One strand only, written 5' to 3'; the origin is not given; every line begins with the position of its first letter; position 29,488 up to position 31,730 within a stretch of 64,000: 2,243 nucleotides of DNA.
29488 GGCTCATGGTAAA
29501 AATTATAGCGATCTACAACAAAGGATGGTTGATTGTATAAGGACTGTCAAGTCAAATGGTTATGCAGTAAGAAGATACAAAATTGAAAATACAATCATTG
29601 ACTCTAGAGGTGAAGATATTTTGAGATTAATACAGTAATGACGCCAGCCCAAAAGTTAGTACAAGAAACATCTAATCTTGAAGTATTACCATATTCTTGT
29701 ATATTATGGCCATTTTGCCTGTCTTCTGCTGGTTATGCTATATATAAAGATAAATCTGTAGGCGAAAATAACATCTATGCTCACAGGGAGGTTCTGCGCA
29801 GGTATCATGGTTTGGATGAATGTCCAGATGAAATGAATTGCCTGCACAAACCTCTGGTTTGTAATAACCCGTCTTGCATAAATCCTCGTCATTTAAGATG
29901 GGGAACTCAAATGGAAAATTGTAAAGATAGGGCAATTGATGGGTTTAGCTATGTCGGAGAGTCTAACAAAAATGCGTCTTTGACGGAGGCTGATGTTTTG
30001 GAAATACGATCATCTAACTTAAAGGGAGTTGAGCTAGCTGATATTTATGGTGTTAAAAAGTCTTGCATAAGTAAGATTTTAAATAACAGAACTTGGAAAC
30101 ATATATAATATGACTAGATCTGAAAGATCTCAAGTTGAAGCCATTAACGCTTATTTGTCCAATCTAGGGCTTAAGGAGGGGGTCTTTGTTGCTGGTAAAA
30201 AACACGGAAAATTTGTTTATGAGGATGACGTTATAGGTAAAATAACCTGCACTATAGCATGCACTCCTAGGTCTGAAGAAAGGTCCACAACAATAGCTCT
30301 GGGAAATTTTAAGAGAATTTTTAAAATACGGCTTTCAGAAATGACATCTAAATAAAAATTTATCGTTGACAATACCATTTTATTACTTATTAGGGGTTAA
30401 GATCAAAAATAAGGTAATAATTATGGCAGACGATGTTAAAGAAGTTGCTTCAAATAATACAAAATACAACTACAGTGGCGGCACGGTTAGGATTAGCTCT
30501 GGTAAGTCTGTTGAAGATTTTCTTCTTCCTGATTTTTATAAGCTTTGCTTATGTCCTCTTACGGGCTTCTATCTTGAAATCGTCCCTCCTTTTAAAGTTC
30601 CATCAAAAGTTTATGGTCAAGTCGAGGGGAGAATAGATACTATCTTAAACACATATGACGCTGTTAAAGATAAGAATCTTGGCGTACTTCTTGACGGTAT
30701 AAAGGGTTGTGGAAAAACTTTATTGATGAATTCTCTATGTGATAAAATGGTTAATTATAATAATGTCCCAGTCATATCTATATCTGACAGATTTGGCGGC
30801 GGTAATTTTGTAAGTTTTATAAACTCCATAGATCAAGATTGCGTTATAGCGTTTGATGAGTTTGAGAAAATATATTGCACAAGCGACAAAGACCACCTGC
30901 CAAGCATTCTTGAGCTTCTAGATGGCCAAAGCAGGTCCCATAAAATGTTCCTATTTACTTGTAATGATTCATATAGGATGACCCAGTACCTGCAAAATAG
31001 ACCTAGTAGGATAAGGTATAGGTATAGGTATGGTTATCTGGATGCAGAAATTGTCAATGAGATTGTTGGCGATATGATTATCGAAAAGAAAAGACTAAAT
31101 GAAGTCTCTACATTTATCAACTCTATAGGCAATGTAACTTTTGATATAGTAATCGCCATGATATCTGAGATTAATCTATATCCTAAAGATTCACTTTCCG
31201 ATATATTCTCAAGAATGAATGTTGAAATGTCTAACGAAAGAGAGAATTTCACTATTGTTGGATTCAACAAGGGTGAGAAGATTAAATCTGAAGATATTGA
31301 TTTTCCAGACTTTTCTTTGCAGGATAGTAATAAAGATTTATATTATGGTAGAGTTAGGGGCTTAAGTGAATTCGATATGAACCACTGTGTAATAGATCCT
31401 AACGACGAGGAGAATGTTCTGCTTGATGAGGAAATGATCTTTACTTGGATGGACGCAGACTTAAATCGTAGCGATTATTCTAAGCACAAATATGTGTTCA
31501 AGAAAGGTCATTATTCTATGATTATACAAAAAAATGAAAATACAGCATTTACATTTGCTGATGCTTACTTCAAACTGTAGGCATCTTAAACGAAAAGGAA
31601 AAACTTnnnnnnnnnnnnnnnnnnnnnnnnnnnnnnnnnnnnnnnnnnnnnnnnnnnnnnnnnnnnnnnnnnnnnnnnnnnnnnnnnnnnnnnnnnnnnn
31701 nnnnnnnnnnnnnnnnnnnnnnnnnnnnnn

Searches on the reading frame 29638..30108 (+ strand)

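Call 38: search_protein_families(library=pfam, proteins=[window:29638-30108:+], max_evalue=0.01)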
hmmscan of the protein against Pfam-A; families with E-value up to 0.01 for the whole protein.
window:29638-30108:+ (156 aa): 1 family
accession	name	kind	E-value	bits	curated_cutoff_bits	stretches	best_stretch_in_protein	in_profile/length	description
PF13392.12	HNH_3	-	0.00047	20.2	24.8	1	47-94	2-44/46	HNH endonuclease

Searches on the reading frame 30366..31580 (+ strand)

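Call 38: search_protein_families(library=pfam, proteins=[window:30366-31580:+], max_evalue=0.01)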
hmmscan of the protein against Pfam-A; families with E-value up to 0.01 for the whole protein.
window:30366-31580:+ (404 aa): 5 families
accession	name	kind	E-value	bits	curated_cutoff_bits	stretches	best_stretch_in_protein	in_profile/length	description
PF00004.35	AAA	-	8.8e-09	36.3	21.2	1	107-218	1-125/131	ATPase family associated with various cellular activities (AAA)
PF13173.12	AAA_14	-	0.00092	19.7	27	1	107-186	5-86/129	AAA domain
PF00910.28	RNA_helicase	-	0.0032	18.3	21.5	0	108-169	2-61/105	RNA helicase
PF20720.3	nSTAND3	-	0.004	17.3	27.2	0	103-201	16-112/155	Novel STAND NTPase 3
PF03235.19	GmrSD_N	-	0.0094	16.5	33.2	0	166-285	43-182/199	GmrSD restriction endonuclease, N-terminal domain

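Call 87: search_protein_families(library=phrogs, proteins=[window:30366-31580:+], max_evalue=0.001)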
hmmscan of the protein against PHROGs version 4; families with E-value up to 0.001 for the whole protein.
window:30366-31580:+ (404 aa): 2 families
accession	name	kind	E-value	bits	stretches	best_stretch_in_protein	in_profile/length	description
phrog_2376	-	other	1.7e-75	255.6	1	33-373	2-338/363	ATPase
phrog_168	-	DNA, RNA and nucleotide metabolism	4.7e-08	34.1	1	107-234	45-174/314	clamp loader of DNA polymerase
